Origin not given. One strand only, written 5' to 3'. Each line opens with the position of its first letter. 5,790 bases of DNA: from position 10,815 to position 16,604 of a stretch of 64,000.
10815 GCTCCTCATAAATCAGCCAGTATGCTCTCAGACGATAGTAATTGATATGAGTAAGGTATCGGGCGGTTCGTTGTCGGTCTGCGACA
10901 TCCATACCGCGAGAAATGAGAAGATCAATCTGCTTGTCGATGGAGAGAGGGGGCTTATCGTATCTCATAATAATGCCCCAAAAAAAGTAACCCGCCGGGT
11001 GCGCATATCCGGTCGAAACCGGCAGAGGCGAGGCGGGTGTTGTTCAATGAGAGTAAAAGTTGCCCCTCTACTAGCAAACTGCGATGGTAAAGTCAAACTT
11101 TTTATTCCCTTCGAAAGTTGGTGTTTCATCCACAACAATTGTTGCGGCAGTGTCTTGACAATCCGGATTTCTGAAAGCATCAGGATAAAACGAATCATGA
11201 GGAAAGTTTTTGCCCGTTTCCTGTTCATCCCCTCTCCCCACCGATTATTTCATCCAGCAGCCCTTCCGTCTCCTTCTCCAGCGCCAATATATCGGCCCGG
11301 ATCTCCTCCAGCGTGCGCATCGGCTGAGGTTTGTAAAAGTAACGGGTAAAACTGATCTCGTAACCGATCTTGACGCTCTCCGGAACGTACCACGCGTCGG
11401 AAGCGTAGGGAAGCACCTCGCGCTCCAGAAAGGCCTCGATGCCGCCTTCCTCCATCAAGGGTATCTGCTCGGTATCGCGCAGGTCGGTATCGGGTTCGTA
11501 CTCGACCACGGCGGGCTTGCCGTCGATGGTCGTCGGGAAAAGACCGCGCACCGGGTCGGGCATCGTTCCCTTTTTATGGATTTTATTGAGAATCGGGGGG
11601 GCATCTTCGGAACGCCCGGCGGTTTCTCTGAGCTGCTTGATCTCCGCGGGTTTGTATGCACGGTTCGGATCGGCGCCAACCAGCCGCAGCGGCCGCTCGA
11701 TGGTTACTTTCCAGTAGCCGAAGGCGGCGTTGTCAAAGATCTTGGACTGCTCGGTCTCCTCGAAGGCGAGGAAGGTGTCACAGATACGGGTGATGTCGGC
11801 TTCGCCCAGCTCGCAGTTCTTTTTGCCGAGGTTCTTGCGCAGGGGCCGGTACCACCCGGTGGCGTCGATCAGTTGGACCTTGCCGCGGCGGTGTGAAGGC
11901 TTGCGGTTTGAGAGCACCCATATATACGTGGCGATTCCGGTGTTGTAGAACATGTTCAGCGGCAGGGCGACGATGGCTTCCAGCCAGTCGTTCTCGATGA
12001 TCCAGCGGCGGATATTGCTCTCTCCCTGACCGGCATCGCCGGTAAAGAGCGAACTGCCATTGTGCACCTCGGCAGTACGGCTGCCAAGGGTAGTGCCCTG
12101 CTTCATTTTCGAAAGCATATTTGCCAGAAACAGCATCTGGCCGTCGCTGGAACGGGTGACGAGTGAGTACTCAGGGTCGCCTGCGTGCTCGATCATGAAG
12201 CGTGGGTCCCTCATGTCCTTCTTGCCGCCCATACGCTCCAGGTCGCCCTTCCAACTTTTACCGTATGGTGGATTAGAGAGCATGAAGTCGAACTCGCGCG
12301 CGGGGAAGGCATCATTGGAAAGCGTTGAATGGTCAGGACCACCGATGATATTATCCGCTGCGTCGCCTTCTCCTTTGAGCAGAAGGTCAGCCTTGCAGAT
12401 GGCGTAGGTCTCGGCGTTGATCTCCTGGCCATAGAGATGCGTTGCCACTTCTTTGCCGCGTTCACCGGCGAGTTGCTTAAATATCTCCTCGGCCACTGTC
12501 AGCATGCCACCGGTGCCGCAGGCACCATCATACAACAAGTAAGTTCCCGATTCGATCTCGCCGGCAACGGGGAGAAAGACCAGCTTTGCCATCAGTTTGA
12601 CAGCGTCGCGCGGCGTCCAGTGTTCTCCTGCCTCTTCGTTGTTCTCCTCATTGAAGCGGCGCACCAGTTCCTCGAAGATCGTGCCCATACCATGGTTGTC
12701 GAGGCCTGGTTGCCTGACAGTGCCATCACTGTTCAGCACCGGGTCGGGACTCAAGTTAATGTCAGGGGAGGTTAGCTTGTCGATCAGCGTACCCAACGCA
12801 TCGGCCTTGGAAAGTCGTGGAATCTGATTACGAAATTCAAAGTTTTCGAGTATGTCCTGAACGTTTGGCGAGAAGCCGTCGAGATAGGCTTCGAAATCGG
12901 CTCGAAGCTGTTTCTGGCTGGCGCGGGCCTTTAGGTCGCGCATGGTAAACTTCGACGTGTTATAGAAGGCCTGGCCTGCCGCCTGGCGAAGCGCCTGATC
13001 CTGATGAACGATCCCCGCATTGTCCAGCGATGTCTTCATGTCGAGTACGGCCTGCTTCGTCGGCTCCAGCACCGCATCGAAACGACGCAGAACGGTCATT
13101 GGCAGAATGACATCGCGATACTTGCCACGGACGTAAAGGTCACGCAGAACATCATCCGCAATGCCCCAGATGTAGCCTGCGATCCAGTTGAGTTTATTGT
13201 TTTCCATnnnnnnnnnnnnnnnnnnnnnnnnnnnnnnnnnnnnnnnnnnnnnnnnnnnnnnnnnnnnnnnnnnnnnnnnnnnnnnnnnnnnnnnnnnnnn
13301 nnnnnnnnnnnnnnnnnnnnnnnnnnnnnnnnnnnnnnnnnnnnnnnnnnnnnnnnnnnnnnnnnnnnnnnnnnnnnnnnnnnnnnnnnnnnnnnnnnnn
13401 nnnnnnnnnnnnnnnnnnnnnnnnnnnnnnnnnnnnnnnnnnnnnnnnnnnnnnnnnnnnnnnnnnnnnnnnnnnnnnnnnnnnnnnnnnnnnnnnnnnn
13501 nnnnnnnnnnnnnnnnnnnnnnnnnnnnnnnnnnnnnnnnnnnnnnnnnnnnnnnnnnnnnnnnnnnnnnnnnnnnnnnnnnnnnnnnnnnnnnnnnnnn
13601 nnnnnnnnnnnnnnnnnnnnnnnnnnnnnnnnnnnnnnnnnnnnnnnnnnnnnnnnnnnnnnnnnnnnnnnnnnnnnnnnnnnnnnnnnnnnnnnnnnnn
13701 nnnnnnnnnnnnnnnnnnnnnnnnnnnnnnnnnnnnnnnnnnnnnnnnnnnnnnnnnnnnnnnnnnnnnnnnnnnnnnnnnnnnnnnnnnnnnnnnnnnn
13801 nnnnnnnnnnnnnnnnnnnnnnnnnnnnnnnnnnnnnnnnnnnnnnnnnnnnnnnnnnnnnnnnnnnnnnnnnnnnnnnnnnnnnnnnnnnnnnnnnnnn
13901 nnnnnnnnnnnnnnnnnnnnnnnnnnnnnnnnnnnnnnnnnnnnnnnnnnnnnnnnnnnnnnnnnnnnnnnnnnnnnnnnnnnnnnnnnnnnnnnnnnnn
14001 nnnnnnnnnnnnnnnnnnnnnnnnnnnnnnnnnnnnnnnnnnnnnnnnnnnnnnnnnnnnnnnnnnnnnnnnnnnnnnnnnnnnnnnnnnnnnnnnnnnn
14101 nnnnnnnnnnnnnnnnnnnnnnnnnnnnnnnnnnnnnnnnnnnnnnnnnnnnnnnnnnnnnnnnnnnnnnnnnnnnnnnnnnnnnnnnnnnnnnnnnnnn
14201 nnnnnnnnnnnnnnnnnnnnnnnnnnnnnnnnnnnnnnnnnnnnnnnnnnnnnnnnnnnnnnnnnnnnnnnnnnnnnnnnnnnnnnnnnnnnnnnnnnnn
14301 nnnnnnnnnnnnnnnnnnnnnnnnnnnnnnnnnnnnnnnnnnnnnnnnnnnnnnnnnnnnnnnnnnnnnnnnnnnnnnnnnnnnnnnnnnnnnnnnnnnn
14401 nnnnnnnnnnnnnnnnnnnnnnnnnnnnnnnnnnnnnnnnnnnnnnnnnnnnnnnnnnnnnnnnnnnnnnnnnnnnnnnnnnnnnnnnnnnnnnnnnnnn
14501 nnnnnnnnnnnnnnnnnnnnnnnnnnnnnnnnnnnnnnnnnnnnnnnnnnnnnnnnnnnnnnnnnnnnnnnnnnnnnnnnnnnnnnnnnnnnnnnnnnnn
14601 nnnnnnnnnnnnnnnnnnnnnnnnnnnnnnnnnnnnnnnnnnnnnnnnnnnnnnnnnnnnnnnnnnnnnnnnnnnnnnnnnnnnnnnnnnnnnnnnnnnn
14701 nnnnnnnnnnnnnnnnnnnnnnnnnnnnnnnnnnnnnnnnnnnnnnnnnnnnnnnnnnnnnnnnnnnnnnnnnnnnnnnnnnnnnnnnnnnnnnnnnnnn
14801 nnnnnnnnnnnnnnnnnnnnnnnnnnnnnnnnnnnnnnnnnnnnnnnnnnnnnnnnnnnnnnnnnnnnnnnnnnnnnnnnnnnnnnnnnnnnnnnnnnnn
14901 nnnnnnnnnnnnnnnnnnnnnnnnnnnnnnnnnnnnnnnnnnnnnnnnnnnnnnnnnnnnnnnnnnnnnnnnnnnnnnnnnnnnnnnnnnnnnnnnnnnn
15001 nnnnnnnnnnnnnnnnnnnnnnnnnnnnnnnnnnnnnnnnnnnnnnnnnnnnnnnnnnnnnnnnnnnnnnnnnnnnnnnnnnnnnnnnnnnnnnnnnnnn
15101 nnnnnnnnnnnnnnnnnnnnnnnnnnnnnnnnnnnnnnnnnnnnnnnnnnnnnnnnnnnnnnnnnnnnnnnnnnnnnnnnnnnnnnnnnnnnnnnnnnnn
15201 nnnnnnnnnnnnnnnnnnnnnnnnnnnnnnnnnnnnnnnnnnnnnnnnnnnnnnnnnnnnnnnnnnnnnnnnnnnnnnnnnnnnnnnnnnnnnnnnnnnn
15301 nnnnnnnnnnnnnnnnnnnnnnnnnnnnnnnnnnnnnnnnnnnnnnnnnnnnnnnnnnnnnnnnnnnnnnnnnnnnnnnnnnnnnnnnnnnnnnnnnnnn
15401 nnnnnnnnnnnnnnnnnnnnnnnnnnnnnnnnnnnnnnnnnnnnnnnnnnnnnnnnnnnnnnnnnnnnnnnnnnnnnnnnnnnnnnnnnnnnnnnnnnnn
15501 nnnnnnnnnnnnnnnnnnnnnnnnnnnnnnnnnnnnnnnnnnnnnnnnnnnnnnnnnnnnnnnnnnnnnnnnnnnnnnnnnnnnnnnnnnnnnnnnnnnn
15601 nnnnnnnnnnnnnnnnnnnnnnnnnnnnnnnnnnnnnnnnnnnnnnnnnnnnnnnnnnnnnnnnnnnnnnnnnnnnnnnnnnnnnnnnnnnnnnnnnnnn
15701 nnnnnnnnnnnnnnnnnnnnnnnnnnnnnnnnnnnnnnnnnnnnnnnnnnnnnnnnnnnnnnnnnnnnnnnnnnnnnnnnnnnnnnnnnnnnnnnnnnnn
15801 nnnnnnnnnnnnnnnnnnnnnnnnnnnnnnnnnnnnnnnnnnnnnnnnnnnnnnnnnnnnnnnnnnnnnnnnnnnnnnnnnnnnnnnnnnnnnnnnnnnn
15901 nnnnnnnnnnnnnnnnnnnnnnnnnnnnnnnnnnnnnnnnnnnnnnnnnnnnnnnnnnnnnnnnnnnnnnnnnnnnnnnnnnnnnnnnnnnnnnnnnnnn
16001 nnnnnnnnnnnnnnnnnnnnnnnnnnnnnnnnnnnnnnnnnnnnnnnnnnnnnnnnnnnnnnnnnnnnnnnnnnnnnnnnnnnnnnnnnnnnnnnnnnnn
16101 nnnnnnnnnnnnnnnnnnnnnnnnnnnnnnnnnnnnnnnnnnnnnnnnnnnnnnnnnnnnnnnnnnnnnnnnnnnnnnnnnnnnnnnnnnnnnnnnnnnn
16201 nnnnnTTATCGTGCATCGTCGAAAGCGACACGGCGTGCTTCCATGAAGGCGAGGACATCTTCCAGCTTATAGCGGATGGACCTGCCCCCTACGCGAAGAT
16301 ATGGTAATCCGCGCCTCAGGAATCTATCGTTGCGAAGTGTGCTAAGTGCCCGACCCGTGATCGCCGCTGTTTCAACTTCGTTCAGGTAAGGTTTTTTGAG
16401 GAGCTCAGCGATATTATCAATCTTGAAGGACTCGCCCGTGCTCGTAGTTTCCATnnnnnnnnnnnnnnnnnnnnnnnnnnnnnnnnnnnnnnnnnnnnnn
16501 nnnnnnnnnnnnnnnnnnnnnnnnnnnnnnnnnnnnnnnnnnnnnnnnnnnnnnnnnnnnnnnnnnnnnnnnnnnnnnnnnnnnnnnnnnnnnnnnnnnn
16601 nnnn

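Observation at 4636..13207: Type I R-M operon with three embedded non-R-M ORFs, all six chained by ATGA overlaps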

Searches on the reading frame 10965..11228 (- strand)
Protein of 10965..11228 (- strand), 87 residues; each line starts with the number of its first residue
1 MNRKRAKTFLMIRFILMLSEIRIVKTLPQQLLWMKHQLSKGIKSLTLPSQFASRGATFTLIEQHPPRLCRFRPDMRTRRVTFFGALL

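Call 3: search_protein_families(library=pfam, proteins=[window:10965-11228:-], max_evalue=0.01)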
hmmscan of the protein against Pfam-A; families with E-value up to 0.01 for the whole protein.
window:10965-11228:- (87 aa): 0 families

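Call 4: search_protein_families(library=padloc, proteins=[window:10965-11228:-], max_evalue=0.01)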
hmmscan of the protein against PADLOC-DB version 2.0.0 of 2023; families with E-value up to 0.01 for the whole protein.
window:10965-11228:- (87 aa): 1 family
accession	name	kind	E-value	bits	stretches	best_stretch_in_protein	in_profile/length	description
PDLC04821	PDC-S02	-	0.0048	15.1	1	5-39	81-115/133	-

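Call 38: search_protein_representatives(protein=window:10968-11228:-)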
Query: 87 residues. Proteins with E-value up to 0.001 (for the whole library): 3; up to 1e-10: 2; up to 1e-30: 1. The best 3 are listed.
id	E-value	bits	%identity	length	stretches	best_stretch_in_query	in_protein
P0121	3.8e-50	183.2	100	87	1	1-87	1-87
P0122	2.9e-15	72.2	49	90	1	1-84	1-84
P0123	2.3e-07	47.1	36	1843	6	18-48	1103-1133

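Call 43: find_encoding_contigs(protein=P0122, flank=10000, max_places=4)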
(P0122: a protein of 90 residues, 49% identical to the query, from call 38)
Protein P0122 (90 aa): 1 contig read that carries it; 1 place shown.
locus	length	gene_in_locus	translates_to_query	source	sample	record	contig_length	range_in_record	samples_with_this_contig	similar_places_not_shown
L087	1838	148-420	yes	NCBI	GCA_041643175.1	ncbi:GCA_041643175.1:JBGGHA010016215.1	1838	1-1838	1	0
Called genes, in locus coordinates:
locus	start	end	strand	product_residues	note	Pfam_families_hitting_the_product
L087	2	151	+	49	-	?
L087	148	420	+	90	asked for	-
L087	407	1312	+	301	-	PF07751:Abi_2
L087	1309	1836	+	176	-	?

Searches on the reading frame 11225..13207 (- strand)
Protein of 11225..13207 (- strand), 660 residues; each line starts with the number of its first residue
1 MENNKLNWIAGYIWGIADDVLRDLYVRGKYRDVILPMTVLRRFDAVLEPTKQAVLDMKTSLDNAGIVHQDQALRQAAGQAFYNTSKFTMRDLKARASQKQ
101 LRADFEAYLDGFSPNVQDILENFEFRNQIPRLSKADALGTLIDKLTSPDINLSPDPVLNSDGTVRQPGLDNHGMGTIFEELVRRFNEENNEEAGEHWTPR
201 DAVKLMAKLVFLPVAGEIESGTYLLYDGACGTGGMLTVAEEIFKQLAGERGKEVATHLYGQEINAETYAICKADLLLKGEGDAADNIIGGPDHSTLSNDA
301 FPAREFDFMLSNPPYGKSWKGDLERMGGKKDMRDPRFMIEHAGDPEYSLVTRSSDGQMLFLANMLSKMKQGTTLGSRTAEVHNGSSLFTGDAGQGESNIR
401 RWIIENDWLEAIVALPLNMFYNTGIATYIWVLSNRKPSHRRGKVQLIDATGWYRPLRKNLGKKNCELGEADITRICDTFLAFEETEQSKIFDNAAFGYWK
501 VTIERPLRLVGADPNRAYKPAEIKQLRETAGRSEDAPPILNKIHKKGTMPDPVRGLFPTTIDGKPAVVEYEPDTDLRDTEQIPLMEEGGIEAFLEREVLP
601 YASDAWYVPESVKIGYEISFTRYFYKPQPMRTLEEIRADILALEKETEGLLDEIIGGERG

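Call 3: search_protein_families(library=pfam, proteins=[window:11225-13207:-], max_evalue=0.01)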
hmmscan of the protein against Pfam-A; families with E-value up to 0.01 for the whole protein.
window:11225-13207:- (660 aa): 2 families
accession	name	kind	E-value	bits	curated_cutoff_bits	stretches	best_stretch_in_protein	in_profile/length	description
PF02384.22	N6_Mtase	-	3.7e-50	171.5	20.4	1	171-486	3-279/311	N-6 DNA Methylase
PF12161.14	HsdM_N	-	5.8e-21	76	24.5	1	12-145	4-135/135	HsdM N-terminal domain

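Call 4: search_protein_families(library=padloc, proteins=[window:11225-13207:-], max_evalue=0.01)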
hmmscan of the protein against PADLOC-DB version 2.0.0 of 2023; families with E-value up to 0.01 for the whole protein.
window:11225-13207:- (660 aa): 27 families (the best 25 are shown)
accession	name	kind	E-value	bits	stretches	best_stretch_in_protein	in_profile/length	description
PDLC03029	MTase_I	-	2.3e-239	794.3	2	2-511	2-480/661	Type I methyltransferase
PDLC03022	MTase_I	-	1.1e-37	127.8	1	174-486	166-450/857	Type I methyltransferase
PDLC03031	MTase_I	-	6.9e-36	121.8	1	18-494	16-469/834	Type I methyltransferase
PDLC03027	MTase_I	-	2.1e-30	103.9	1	174-486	138-413/810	Type I methyltransferase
PDLC03019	MTase_I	-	5.2e-28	95.8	1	174-496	150-436/932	Type I methyltransferase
PDLC03026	MTase_I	-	8.4e-26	89.1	1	170-479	119-397/487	Type I methyltransferase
PDLC03021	MTase_I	-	7.9e-24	82.3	1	170-481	142-417/491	Type I methyltransferase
PDLC03035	MTase_I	-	2.8e-23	80.3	1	169-458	150-411/653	Type I methyltransferase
PDLC03038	MTase_I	-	8.2e-23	78.2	1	10-450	10-396/896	Type I methyltransferase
PDLC03033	MTase_I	-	1.5e-20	71.7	1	175-486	183-468/541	Type I methyltransferase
PDLC03032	MTase_I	-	6.8e-19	65.4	1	172-479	138-408/1001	Type I methyltransferase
PDLC03039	MTase_I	-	7.5e-19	65.3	1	10-450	8-394/708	Type I methyltransferase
PDLC03240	MTase_II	-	9.7e-19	65.5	1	172-505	162-452/511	Type II methyltransferase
PDLC03028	MTase_I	-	9.1e-18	61.7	1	10-453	730-1138/1236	Type I methyltransferase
PDLC04134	mad2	-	3.3e-14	50.6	1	175-479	255-484/492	mads_2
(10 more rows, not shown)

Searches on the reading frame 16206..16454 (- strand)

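Call 65: search_protein_families(library=pfam, proteins=[window:16206-16454:-], max_evalue=0.01)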
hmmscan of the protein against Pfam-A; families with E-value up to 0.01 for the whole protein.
window:16206-16454:- (82 aa): 1 family
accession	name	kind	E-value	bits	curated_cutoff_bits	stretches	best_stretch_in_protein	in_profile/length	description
PF12728.13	HTH_17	-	3.9e-05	24.2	27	1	26-75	4-51/51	Helix-turn-helix domain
